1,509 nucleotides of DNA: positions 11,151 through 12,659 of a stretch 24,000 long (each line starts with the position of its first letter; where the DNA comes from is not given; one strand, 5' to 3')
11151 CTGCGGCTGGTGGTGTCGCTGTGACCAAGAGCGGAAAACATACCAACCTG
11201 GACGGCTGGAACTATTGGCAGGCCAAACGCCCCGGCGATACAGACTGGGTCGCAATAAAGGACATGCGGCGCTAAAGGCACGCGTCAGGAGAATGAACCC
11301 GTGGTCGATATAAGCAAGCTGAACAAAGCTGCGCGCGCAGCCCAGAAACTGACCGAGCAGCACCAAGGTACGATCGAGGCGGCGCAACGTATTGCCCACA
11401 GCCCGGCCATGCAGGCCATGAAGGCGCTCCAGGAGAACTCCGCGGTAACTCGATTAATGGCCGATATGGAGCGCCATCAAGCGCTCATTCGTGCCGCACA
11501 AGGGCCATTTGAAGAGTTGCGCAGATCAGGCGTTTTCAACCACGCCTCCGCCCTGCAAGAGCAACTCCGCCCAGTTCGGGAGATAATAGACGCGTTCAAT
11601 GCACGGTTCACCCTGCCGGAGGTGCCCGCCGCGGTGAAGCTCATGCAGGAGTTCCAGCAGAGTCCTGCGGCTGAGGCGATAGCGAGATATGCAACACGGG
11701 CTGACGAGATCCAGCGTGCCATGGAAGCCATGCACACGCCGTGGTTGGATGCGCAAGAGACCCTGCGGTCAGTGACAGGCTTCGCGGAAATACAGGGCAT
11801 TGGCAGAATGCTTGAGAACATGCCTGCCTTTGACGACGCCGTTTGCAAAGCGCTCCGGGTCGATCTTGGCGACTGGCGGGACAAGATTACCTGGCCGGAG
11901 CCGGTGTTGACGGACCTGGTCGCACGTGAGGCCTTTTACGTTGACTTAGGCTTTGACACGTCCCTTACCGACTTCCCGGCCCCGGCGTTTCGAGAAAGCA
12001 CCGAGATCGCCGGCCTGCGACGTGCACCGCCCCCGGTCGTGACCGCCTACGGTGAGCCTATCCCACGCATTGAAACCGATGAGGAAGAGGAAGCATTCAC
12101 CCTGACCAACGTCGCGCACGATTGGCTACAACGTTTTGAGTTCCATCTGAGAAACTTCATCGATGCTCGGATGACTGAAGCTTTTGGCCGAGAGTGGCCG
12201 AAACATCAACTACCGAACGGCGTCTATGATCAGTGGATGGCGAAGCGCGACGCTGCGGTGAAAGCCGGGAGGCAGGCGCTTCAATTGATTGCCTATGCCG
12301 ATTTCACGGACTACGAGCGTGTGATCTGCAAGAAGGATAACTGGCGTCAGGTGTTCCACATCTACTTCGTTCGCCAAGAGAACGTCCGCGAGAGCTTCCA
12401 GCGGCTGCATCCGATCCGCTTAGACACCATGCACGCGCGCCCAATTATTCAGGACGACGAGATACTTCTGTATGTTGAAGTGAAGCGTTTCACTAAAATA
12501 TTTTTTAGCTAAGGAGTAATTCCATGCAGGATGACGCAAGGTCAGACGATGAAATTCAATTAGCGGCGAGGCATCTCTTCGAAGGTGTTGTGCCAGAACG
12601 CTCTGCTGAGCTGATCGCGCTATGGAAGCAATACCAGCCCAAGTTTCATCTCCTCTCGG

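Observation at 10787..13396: Three-gene cargo operon (RHH/RAMA-like binder + Swt1-like HEPN + HExxH zincin): candidate undescribed defence or abortive-infection system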

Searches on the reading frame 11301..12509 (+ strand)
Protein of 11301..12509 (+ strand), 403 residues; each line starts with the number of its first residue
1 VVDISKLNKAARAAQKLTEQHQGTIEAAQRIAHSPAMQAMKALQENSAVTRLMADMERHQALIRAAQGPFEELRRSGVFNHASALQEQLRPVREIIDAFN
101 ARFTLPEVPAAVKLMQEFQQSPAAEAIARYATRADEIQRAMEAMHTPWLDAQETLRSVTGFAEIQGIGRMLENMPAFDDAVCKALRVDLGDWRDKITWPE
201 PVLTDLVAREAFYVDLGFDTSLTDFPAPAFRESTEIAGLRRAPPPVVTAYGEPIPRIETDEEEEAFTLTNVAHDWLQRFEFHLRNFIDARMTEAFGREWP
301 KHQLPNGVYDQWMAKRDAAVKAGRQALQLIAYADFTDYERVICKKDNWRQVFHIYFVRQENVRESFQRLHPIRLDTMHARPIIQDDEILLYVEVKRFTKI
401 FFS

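Call 3: search_protein_families(library=pfam, proteins=[window:11301-12509:+], max_evalue=1)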
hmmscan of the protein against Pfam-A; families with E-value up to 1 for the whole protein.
window:11301-12509:+ (403 aa): 4 families
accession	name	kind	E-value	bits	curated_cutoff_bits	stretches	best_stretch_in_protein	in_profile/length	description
PF18731.6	HEPN_Swt1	-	1.3e-05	25.8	27.5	1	279-388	6-101/115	Swt1-like HEPN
PF22677.2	Ble-like_N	-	0.1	12.8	24.5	1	195-219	1-26/41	Bleomycin resistance protein-like N-terminal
PF19053.6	EccD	-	0.23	10.8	30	1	101-141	162-202/339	EccD-like transmembrane domain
PF02426.22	MIase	-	0.73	10.5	26.7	0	108-178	5-75/90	Muconolactone delta-isomerase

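Call 4: search_protein_families(library=padloc, proteins=[window:11301-12509:+], max_evalue=1)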
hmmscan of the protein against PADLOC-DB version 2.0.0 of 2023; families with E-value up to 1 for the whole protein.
window:11301-12509:+ (403 aa): 3 families
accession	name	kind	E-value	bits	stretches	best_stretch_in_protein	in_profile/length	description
PDLC04592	PDC-M34B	-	4.4e-09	34.3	1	271-386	60-175/192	-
PDLC04591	PDC-M34B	-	6e-05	20.9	1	258-397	41-180/185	-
PDLC04038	PD-T4-5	-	0.0034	14.7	1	276-305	52-81/309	-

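Call 5: search_protein_families(library=ncbifam, proteins=[window:11301-12509:+], max_evalue=1)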
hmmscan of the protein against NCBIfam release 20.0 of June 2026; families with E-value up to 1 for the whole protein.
window:11301-12509:+ (403 aa): 0 families

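Call 9: find_homologous_proteins(query=window:11301-12509:+)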
Query window:11301-12509:+ (403 aa): 935 proteins with E <= 0.001 among 8000 candidates; the best 120 are listed.
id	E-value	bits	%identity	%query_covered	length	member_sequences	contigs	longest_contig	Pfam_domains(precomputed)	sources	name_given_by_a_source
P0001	3.1e-261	884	98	100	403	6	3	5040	-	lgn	-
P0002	3.9e-230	782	85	100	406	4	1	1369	PF18731.7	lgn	-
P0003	8.2e-214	728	80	100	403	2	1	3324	PF18731.7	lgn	-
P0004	2.4e-208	710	77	100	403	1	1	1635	PF18731.7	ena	-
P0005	1.9e-190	651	71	100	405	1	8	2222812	PF18731.7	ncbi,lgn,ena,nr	ncbi:MAG: hypothetical protein KF815_11750 [Rhodospirillales bacterium]|nr:hypothetical protein [Rho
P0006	4.4e-185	633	69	100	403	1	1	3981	PF18731.7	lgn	-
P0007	1.1e-182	625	69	99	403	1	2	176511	PF18731.7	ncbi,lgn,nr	ncbi:MAG: hypothetical protein JJT87_12505 [Halomonas sp.]|nr:Swt1 family HEPN domain-containing pro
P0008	2.6e-180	618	68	100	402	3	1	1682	PF18731.7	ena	-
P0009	7.8e-180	616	68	100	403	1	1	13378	PF18731.7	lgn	-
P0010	1.8e-178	612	70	98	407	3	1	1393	PF18731.7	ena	-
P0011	2.9e-176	604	68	100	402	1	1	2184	PF18731.7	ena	-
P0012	2.8e-173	594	66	100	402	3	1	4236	PF18731.7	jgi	-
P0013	1.9e-171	588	65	100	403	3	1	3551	PF18731.7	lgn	-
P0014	3.9e-169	581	63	100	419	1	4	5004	PF18731.7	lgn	-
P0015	6.0e-169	580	64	100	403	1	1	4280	PF18731.7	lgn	-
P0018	5.0e-162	557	62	99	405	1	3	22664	PF18731.7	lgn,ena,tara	tara:strand:- start:802 stop:2019 length:1218 start_codon:yes stop_codon:yes gene_type:complete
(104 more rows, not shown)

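Call 12: find_related_loci(query=A1, collection=genome_contigs, flank=6000)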
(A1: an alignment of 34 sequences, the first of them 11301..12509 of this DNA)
Query A1 (403 aa) in genome_contigs; peptide patterns used: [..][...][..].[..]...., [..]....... (x = any residue, [..] = any of these).
105 stretches matched a pattern; 76 encode a relative of the query (tblastn E <= 1e-3); 76 distinct loci.
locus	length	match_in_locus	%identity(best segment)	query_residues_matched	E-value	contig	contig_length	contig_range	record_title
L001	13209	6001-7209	84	1-403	0e+0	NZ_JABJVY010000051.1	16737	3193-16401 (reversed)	Amorphus sp. 3PC139-8 NODE_51_length_16737_cov_152.138, whole genome shotgun sequence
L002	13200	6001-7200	61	1-400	1e-166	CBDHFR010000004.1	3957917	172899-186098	MAG: Rhodospirillaceae bacterium isolate 78a68249-97fb-475d-9422-75db5b547fb3 genome assembly, contig: contig_4, whole g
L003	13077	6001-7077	68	42-401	5e-165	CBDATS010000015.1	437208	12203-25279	MAG: bacterium isolate ae52f057-cb51-4de3-9b45-eb3ba2375a15 genome assembly, contig: contig_15, whole genome shotgun seq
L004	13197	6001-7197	54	1-400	3e-148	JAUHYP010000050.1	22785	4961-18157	MAG: Gammaproteobacteria bacterium isolate 3_bin.7 NODE_2797_length_22785_cov_42.687748, whole genome shotgun sequence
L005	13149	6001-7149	56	20-403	2e-146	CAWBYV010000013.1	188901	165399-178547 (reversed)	MAG: uncultured delta proteobacterium isolate MFD03044.bin.2.84 genome assembly, contig: contig_43897, whole genome shot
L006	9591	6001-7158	55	9-402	7e-145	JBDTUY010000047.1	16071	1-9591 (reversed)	MAG: Acidobacteriota bacterium isolate cluster3_bin.55 NODE_13927_length_16071_cov_7.579920, whole genome shotgun sequen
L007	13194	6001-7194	54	1-400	3e-143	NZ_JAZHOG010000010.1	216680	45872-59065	Elongatibacter sediminis strain CH-27 NODE_10_length_216680_cov_115.428184, whole genome shotgun sequence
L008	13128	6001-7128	56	26-401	2e-138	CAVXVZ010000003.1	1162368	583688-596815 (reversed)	MAG: uncultured Alphaproteobacteria bacterium isolate MFD04463.bin.3.342 genome assembly, contig: contig_11421, whole ge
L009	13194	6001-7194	49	18-401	5e-131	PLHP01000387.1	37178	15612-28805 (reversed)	MAG: Acidobacteriaceae bacterium isolate bog_207 73.20110800_S1M.73_contig_4259, whole genome shotgun sequence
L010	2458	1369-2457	54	30-392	1e-137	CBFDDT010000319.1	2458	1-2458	MAG TPA_asm: uncultured bacterium isolate SRR26215674_binner23_Refined_73 genome assembly, contig: ERZ25073485.68994, wh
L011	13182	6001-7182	52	19-403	9e-129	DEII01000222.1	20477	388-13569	MAG TPA_asm: Methylococcaceae bacterium UBA2778 UBA2778_contig_28299, whole genome shotgun sequence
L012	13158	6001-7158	49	7-397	4e-122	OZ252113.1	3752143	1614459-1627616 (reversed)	MAG: Acidobacteriota bacterium isolate 2c58d5ee-68e6-4fab-842c-f2a4eb34635a genome assembly, chromosome: 1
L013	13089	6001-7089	51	37-401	4e-119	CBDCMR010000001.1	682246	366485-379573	MAG: Longimicrobiales bacterium isolate 15054db9-509a-47bb-9008-d5a6df8650c5 genome assembly, contig: contig_1, whole ge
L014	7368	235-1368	51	25-402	4e-132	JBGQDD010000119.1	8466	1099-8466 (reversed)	MAG: Candidatus Acidiferrum sp. isolate OBJ2_061818_110_24 k141_791520_length_8466_cov_13.3688, whole genome shotgun seq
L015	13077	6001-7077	49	36-399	9e-112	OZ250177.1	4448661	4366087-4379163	MAG: Candidatus Multivorans sp. isolate 36e5008e-f582-4c91-8c3b-5baff8031e1a genome assembly, chromosome: 1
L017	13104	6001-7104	48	25-396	5e-107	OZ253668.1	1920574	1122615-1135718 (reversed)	MAG: Thermodesulfobacteriota bacterium isolate f530718b-0ed1-4fd9-8463-ff378a1067cc genome assembly, chromosome: 1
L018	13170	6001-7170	47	12-399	1e-106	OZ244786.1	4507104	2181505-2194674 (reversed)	MAG: Candidatus Multivorans sp. isolate 506956bb-d3ba-4b36-a8b3-9439da49a84d genome assembly, chromosome: 1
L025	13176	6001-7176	42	2-397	9e-98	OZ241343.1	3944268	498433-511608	MAG: Candidatus Azotimanducaceae bacterium isolate 75a24efc-86fb-4457-ba1a-d67b369d5512 genome assembly, chromosome: 1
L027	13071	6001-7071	47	39-396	1e-95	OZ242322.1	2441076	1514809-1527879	MAG: Thermodesulfobacteriota bacterium isolate 3e42ac3d-59cd-46c6-8b9e-c6275ce6f8c4 genome assembly, chromosome: 1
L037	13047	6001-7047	45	51-399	6e-89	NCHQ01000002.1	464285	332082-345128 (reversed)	MAG: Rhodospirillales bacterium 24-66-33 04302015_24_scaffold_4, whole genome shotgun sequence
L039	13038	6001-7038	46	49-399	2e-88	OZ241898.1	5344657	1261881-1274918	MAG: Vicinamibacterales bacterium isolate 479fc26a-c5fd-4f96-80c2-dbb1f079bd2a genome assembly, chromosome: 1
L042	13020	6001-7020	45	56-397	5e-85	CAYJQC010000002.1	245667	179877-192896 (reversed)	MAG TPA_asm: uncultured Rhodospirillaceae bacterium isolate ERP124720_co1_30 genome assembly, contig: NODE_54_length_245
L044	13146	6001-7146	41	35-397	2e-83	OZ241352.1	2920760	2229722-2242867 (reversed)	MAG: Gemmatimonadota bacterium isolate dc58fd7c-aa0d-4ee8-a4fe-3e4ec7ac50bb genome assembly, chromosome: 1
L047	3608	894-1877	42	62-399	1e-82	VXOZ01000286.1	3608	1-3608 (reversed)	MAG: Chloroflexi bacterium isolate SB0662_bin_44 NODE_14297_length_3608_cov_13.873065, whole genome shotgun sequence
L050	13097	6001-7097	47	36-400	5e-107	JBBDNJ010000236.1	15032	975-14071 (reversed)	MAG: Candidatus Binatia bacterium isolate LejiaB_54_11 Lejia_B_4993_length_15032_cov_6, whole genome shotgun sequence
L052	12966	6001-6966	41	68-399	7e-73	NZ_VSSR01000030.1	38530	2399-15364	Bradyrhizobium cytisi strain CTAW11 CTAW11_S1_R1__contig_31, whole genome shotgun sequence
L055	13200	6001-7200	65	1-400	8e-179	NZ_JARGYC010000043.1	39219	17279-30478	Psychromarinibacter sediminicola strain C21-152 scaffold_43_length=39220, whole genome shotgun sequence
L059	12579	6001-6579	47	194-403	4e-53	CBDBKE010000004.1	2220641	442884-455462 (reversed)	MAG: Terriglobia bacterium isolate 38b9ce2a-8c4d-4d07-85eb-86d09662256f genome assembly, contig: contig_4, whole genome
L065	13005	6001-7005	39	51-397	1e-76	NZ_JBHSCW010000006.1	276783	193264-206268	Fodinicurvata halophila strain CECT 8472 velvet_auto_127_6, whole genome shotgun sequence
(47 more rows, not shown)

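Call 31: predict_structure(alignment_id=A1)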
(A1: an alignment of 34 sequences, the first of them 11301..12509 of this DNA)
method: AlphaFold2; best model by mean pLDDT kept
length: 403 residues; sequences in the alignment: 34
mean_pLDDT: 64.0   pTM: 0.38
mean pLDDT of the five models: 64.0, 56.3, 54.7, 52.2, 50.7
residues with pLDDT >= 90: 75; 70-90: 67; 50-70: 133; < 50: 128
segments of 3 or more residues with pLDDT < 50: 32-35, 43-49, 72-74, 77-81, 103-108, 136-178, 188-196, 222-235, 238-254
pLDDT, mean of each block of 10 residues (from residue 1): 59 59 51 50 49 56 55 48 57 66 46 57 52 48 42 37 36 43 51 50 60 61 46 44 47 53 71 87 94 94 91 93 89 92 94 91 90 80 80 87 79
secondary structure, 60 per line:
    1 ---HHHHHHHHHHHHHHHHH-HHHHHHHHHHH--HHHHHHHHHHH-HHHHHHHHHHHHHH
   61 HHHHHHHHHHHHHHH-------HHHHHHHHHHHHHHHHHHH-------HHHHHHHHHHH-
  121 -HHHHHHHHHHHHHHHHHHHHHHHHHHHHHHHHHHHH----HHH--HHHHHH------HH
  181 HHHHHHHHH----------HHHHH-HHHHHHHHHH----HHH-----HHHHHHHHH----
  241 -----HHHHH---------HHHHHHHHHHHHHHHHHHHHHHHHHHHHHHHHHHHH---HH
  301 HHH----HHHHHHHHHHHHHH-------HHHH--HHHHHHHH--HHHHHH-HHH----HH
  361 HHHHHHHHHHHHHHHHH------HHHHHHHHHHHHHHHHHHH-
elements in order: H4-20 H22-32 H35-45 H47-75 H83-101 H109-119 H122-157 H167-172 H179-189 H200-204 H206-215 H228-236 H246-250 H260-295 H299-303 H308-321 H329-332 H335-342 H345-350 H359-377 H384-402

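Call 34: find_encoding_contigs(protein=P0005, flank=8000, max_places=2)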
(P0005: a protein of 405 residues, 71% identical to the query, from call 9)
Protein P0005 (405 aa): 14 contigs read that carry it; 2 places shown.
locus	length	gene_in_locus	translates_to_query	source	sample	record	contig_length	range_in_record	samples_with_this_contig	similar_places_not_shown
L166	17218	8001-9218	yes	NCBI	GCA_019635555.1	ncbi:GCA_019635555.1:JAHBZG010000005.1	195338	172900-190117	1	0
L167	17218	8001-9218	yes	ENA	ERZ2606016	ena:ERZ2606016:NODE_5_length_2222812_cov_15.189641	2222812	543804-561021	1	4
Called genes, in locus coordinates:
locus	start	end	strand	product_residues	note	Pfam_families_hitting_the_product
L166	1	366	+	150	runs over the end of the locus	PF02635:DsrE (weak), PF13686:DrsE_2 (weak)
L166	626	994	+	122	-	PF10073:GapR_DNA-bd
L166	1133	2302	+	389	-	PF13433:Peripla_BP_5, PF13458:Peripla_BP_6, PF01094:ANF_receptor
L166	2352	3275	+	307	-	PF02653:BPD_transp_2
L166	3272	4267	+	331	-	PF02653:BPD_transp_2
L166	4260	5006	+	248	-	PF00005:ABC_tran, PF13304:AAA_21 (faint)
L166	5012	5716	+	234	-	PF00005:ABC_tran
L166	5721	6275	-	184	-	PF02627:CMD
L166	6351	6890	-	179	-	PF00578:AhpC-TSA, PF08534:Redoxin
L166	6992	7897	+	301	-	PF00126:HTH_1, PF03466:LysR_substrate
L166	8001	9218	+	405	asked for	PF18731:HEPN_Swt1 (weak)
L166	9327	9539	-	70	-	PF15919:HicB_lk_antitox, PF21748:UPF0150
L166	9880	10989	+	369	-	PF08240:ADH_N, PF00107:ADH_zinc_N, PF13602:ADH_zinc_N_2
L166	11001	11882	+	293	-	PF00756:Esterase, PF12146:Hydrolase_4 (weak)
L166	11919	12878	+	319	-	PF01073:3Beta_HSD, PF01370:Epimerase, PF02719:Polysacc_synt_2, PF04321:RmlD_sub_bind, PF13460:NAD_binding_10, PF16363:GDP_Man_Dehyd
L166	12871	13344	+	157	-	-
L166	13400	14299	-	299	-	PF00892:EamA, PF03151:TPT (weak), PF00892:EamA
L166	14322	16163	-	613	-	PF00012:HSP70, PF06723:MreB_Mbl (weak)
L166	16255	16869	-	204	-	PF10816:DUF2760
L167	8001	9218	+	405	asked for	PF18731:HEPN_Swt1 (weak)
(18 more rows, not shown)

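Call 36: fold_search(model_id=the predicted structure, library=pdb)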
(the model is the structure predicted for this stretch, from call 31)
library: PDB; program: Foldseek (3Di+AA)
matches with E <= 10: 153; with E <= 0.001: 0
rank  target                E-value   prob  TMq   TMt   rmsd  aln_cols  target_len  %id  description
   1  8vz6_A                1.2e+00  0.82  0.26  0.34   5.8       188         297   12  PbAbiF dimer bound to ncRNA (released 2025-02-12)
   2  9s99_B                1.5e+00  0.13  0.13  0.23  18.2       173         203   11  CdvB2 filament - high twist, class B (released 2026-01-28)
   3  1f1m_A                2.2e+00  0.08  0.13  0.27  16.2       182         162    9  CRYSTAL STRUCTURE OF OUTER SURFACE PROTEIN C (OSPC) (released 2001-04-04)
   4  7q83_D                2.2e+00  0.07  0.11  0.24  20.2       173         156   16  Crystal structure of S. cerevisiae Sso2 in complex with the pleckstrin homology domain of Sec3 (released 2022-08-31)
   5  2ybb_N                2.2e+00  0.07  0.13  0.18  24.9       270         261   12  Fitted model for bovine mitochondrial supercomplex I1III2IV1 by single particle cryo-EM (EMD-1876) (released 2011-10-19)
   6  5a7d_R                2.2e+00  0.06  0.12  0.14  22.9       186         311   11  Tetrameric assembly of LGN with Inscuteable (released 2016-08-03)
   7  7uj6_B                2.3e+00  0.08  0.13  0.27  15.7       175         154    6  Outer Surface Protein C Type K (released 2023-04-05)
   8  9phw_Q                2.3e+00  0.08  0.11  0.27  17.2       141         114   13  Structure of the D1-Val185Asn mutated photosystem II complex with slow O-O bond formation reveals changes in the Cl1 w (released 2025-10-22)
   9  1occ_C                2.5e+00  0.06  0.13  0.18  24.9       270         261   12  STRUCTURE OF BOVINE HEART CYTOCHROME C OXIDASE AT THE FULLY OXIDIZED STATE (released 1996-12-07)
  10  7xgg_A                2.5e+00  0.06  0.09  0.19  18.4       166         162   12  Crystal structure of BCL-xL in complex with computationally designed inhibitor protein (released 2022-07-20)
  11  8tow_Q                2.6e+00  0.06  0.09  0.25  18.4       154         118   12  Structure of a mutated photosystem II complex reveals perturbation of the oxygen-evolving complex (released 2024-06-19)
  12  1ggq_A                2.7e+00  0.06  0.11  0.23  17.2       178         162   10  OUTER SURFACE PROTEIN C (OSPC) OF BORRELIA BURGDORFERI STRAIN B31 (released 2001-03-14)
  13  9izh_R                2.7e+00  0.06  0.11  0.14  21.9       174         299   11  Cryo-EM structure of LPA1-G13 complex with LPA (released 2025-01-01)
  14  7e1v_G                3.0e+00  0.08  0.13  0.23  13.4       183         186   10  Cryo-EM structure of apo hybrid respiratory supercomplex consisting of Mycobacterium tuberculosis complexIII and Mycob (released 2021-10-13)
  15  2huj                  3.2e+00  0.18  0.15  0.41  15.9       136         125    7  Crystal structure of a protein of uknown function (NP_471338.1) from Listeria innocua at 1.74 A resolution (released 2006-08-08)
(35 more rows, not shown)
